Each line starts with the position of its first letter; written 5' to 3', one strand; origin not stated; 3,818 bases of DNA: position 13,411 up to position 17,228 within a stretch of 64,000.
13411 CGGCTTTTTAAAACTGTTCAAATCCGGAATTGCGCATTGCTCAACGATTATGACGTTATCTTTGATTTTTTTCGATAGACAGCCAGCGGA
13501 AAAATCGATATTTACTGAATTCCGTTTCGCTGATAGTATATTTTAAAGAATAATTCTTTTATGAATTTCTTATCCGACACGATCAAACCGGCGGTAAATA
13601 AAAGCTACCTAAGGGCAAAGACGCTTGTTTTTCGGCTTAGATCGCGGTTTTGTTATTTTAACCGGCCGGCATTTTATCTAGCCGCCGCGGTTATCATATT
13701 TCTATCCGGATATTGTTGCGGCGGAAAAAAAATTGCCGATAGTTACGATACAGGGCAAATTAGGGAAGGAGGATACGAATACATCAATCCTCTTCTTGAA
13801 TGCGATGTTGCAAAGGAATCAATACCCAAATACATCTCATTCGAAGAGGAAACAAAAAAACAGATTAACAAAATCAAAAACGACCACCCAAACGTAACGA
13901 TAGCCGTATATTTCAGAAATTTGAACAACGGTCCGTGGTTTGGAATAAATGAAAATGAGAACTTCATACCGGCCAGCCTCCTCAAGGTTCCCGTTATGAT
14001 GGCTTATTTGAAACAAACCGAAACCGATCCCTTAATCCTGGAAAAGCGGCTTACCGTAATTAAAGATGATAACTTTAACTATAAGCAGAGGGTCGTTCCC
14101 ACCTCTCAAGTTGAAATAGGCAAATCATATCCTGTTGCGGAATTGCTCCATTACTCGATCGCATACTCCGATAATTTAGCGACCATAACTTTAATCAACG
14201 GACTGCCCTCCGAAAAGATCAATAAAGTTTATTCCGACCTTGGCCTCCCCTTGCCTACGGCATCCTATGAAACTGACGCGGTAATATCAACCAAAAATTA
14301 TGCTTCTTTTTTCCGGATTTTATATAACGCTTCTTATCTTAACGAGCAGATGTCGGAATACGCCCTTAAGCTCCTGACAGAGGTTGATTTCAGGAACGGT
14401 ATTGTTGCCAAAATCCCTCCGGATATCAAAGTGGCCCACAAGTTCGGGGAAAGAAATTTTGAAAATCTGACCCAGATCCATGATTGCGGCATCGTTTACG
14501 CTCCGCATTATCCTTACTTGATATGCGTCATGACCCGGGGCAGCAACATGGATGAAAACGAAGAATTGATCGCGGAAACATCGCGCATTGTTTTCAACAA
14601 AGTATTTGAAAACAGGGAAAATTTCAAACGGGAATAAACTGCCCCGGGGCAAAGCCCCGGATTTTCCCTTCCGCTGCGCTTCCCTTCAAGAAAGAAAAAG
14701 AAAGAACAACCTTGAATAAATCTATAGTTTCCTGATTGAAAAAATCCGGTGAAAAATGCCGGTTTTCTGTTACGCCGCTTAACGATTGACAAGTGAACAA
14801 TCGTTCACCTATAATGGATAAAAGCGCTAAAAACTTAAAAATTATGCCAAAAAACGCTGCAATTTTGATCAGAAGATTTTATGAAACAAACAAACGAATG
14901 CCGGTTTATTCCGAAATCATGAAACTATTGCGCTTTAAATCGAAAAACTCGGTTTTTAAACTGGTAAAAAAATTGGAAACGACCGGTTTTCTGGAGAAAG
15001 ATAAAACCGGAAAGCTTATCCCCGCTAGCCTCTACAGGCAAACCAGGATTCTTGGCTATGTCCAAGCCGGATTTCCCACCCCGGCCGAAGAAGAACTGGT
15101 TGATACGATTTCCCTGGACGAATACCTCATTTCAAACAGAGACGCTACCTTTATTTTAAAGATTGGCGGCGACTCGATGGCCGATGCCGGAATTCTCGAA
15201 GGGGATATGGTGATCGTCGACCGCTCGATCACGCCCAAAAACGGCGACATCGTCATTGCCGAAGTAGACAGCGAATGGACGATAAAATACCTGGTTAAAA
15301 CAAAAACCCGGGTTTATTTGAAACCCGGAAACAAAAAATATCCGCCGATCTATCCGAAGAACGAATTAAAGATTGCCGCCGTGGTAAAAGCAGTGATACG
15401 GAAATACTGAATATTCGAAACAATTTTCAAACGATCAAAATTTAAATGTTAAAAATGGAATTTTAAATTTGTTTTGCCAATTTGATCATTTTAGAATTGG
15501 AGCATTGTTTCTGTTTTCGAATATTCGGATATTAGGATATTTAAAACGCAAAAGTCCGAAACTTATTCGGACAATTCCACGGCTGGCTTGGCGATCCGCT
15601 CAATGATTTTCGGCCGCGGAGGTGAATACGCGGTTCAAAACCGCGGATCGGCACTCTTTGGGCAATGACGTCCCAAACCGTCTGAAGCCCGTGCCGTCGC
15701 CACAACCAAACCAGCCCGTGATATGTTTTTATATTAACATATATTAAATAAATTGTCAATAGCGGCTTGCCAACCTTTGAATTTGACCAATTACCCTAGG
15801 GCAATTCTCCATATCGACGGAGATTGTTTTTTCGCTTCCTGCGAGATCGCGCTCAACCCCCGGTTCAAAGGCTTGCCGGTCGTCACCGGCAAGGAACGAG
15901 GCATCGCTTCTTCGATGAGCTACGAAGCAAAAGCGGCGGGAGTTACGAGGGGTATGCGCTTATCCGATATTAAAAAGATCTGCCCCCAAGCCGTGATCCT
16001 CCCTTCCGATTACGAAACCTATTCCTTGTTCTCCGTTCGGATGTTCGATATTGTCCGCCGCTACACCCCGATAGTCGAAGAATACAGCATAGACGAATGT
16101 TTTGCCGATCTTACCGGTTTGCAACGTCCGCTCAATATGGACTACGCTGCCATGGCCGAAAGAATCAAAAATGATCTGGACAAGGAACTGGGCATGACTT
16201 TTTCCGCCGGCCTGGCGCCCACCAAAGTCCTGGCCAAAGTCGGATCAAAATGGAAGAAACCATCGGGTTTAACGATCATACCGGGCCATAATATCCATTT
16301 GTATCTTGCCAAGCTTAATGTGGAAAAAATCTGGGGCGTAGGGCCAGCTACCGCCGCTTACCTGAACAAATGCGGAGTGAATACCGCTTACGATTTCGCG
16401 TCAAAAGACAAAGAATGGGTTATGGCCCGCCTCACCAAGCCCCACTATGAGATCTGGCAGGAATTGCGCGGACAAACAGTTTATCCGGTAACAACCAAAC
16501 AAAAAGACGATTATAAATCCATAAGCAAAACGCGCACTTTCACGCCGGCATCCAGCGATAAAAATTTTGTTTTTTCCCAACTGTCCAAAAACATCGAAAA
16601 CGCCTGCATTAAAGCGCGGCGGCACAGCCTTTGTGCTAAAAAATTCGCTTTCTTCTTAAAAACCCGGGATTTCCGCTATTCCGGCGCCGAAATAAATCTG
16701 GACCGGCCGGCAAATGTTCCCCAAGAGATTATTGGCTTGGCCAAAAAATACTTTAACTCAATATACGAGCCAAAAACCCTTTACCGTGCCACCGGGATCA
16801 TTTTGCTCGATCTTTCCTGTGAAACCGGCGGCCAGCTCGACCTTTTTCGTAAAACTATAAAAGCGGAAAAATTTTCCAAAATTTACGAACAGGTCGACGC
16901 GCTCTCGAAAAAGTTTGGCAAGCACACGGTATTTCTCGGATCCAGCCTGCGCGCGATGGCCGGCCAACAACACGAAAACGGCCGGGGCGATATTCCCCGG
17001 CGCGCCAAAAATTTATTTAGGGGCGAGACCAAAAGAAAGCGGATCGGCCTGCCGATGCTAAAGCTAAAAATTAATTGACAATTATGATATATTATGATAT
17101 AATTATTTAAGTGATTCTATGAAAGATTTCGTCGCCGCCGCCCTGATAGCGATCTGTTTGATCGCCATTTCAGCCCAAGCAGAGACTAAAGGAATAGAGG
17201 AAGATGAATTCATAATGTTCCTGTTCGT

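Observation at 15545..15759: Candidate ~180-nt structured sRNA divergently transcribed between lexA and the Y-family polymerase gene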

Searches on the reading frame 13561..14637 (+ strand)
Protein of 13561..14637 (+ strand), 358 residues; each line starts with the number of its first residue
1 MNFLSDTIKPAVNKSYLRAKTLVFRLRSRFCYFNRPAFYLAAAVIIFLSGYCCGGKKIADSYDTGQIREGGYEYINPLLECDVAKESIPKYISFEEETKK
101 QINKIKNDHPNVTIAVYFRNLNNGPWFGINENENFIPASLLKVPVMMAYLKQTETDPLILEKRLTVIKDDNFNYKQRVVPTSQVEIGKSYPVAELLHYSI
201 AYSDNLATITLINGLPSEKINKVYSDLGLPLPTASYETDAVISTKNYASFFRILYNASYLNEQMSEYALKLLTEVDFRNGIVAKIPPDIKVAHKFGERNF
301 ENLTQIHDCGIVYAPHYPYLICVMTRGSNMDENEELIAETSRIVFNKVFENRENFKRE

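Call 12: search_protein_families(library=pfam, proteins=[window:13561-14637:+], max_evalue=0.01)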
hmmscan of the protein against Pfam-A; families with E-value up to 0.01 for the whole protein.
window:13561-14637:+ (358 aa): 1 family
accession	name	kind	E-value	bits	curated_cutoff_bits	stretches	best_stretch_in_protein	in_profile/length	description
PF13354.11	Beta-lactamase2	-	8.6e-40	136.8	22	1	116-325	2-214/214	Beta-lactamase enzyme family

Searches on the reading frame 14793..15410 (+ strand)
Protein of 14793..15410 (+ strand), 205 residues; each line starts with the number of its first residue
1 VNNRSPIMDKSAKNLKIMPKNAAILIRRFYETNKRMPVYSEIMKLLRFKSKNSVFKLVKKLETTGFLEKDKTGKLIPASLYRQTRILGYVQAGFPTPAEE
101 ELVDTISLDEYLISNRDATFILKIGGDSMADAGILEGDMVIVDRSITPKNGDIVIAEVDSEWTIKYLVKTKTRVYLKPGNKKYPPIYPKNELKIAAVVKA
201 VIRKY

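Call 12: search_protein_families(library=pfam, proteins=[window:14793-15410:+], max_evalue=0.01)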
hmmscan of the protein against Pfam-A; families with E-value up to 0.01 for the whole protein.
window:14793-15410:+ (205 aa): 2 families
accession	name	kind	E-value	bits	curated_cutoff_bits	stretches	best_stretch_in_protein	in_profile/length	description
PF00717.28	Peptidase_S24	-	2.1e-29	102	23.3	1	86-198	2-115/116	Peptidase S24-like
PF01726.22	LexA_DNA_bind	-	0.00048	20.3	23.7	1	25-71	14-60/65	LexA DNA binding domain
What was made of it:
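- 14844..15410 (+): lexA (Peptidase_S24 plus LexA DNA-binding domain). The start at ATG 14844 is inferred from the promoter position. Pfam, call 12.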

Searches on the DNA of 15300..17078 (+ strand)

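Call 7: search_rna_families(source=window, start=15300, end=15900, threshold=evalue, max_evalue=10, show_alignments=3)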
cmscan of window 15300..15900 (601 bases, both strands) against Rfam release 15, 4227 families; matches with E-value up to 10: 6.
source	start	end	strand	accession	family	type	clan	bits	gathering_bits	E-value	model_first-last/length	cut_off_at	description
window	15342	15582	-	RF04128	MIR8562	Gene; miRNA;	-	18.1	211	0.67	1-242/242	no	MIR8562 microRNA precursor family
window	15399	15513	+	RF03940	MIR9563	Gene; miRNA;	-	15.1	90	7.8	1-127/127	no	MIR9563 microRNA precursor family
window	15308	15329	-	RF02866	ncS16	Gene; sRNA;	-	13.3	48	8.1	53-74/83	no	Burkholderia sRNA 16 (Bc_KC_sr1)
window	15300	15327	+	RF01679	P36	Gene; sRNA;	-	12.9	36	8.2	29-61/61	5'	Pseudomonas sRNA P36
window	15300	15404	-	RF02837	anti-hemB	Gene; sRNA;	-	11.4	49.5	8.4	1-81/81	no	Burkholderia RNA 7 (anti-hemB)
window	15399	15599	+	RF01295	SCARNA7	Gene; snRNA; snoRNA; scaRNA;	-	10.2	65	2.8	1-330/330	no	Small Cajal body-specific RNA 7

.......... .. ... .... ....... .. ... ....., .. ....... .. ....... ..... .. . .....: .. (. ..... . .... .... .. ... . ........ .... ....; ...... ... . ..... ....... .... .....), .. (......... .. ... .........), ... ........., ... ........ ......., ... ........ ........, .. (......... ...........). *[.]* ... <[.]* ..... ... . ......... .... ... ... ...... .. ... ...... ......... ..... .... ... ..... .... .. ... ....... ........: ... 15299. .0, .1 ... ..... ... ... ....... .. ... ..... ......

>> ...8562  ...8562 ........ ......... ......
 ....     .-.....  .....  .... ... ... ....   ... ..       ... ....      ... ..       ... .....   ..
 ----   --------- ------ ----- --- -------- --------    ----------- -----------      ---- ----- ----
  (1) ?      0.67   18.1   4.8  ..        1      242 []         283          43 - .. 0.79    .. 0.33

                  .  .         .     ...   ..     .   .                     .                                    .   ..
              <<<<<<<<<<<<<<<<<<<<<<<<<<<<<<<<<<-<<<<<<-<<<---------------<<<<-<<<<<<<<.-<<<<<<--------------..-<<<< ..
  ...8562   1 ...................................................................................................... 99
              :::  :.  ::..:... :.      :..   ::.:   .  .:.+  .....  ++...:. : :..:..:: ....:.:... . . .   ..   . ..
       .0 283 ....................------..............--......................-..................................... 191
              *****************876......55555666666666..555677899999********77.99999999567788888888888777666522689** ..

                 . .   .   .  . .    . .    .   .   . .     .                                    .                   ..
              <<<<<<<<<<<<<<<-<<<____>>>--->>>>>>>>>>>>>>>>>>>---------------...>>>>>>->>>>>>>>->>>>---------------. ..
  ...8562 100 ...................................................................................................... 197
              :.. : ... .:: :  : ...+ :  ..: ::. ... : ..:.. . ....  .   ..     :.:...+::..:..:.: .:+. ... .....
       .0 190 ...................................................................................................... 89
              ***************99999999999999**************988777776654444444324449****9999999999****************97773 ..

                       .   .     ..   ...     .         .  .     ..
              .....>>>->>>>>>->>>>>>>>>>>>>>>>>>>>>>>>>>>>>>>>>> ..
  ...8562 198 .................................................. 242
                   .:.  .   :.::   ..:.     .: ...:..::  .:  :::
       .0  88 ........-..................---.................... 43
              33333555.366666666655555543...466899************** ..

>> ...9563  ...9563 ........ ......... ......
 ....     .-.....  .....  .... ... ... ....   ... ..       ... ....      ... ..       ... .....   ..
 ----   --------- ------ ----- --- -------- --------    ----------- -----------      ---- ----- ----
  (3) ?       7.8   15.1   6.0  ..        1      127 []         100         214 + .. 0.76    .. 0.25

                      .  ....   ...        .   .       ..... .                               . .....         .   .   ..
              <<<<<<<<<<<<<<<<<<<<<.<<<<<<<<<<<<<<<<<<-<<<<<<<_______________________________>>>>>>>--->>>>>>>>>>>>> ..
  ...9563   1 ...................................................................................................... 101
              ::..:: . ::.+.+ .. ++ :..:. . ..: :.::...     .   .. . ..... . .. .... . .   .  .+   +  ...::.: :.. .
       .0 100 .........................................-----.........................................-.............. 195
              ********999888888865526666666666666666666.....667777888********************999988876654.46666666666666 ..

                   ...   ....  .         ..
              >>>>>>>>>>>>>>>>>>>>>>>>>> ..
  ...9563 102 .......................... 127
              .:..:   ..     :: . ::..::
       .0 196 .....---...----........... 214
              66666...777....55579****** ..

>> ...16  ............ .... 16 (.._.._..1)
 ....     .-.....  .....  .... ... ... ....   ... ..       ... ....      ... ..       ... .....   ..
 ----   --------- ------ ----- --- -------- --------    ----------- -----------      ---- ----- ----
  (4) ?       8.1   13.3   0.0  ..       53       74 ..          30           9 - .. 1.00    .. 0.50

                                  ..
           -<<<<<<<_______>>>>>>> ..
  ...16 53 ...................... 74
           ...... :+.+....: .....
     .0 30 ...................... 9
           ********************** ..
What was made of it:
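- On Any Rfam 15 family (including 6S, SRP, tmRNA, RNase P, known sRNAs, riboswitches, ribozymes): The best hit at E <= 10 over 15300-15900 is an 18-bit microRNA model match (call 7).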

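Call 73: search_rna_families(source=L018, start=2690, end=2990, threshold=evalue, max_evalue=10)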
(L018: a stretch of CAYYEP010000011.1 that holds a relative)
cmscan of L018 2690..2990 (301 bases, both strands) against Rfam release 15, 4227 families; matches with E-value up to 10: 2.
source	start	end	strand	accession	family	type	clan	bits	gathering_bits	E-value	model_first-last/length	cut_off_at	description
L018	2933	2965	-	RF01375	CRISPR-DR62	Gene; CRISPR;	-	18.8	45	6.8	1-37/37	no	CRISPR RNA direct repeat element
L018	2949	2990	-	RF02060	STnc410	Gene; sRNA;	-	10.8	50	5.7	118-158/158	5'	Enterobacterial sRNA STnc410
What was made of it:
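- On Any Rfam 15 family (including 6S, SRP, tmRNA, RNase P, known sRNAs, riboswitches, ribozymes): The L018 copy also gives nothing relevant (call 73).
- There is no Rfam cis-regulatory match (calls 7, 73).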

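Call 74: search_rna_families(source=L031, start=1680, end=2010, threshold=evalue, max_evalue=10)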
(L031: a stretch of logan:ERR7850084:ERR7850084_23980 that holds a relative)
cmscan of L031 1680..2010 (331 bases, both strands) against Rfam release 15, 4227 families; matches with E-value up to 10: 5.
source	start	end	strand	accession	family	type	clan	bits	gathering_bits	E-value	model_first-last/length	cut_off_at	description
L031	1694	1804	-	RF01405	STnc490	Gene; sRNA;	-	16.2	56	0.56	1-124/124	no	STnc490 Hfq binding RNA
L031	1895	2008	-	RF00121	MicC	Gene; sRNA;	-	15.7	90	8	1-123/123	no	MicC RNA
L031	1779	1867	-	RF02791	CcsR1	Gene; sRNA;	-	12.1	65.3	2.4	1-83/83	no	Conserved CCUCCUCCC motif stress-induced RNA 1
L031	1854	1877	+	RF01792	eiav_FSE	Cis-reg; frameshift_element;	-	11.2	40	4.2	1-35/35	no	ribosomal frameshift site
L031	1736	1911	+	RF02267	Vax2os1_2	Gene; lncRNA;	-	3.7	55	5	284-466/466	no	Vax2os1 conserved region 2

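Call 88: search_dna_similar(query=window:15540-15760:-, collection=phages, mode=distant, max_evalue=0.01, max_rows=5)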
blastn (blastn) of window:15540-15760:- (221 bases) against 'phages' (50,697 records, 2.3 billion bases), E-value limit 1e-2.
No match.

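Call 89: search_dna_similar(query=window:15540-15760:-, collection=plasmids, mode=distant, max_evalue=0.01, max_rows=5)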
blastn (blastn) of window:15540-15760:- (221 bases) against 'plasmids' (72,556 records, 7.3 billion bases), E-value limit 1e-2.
No match.
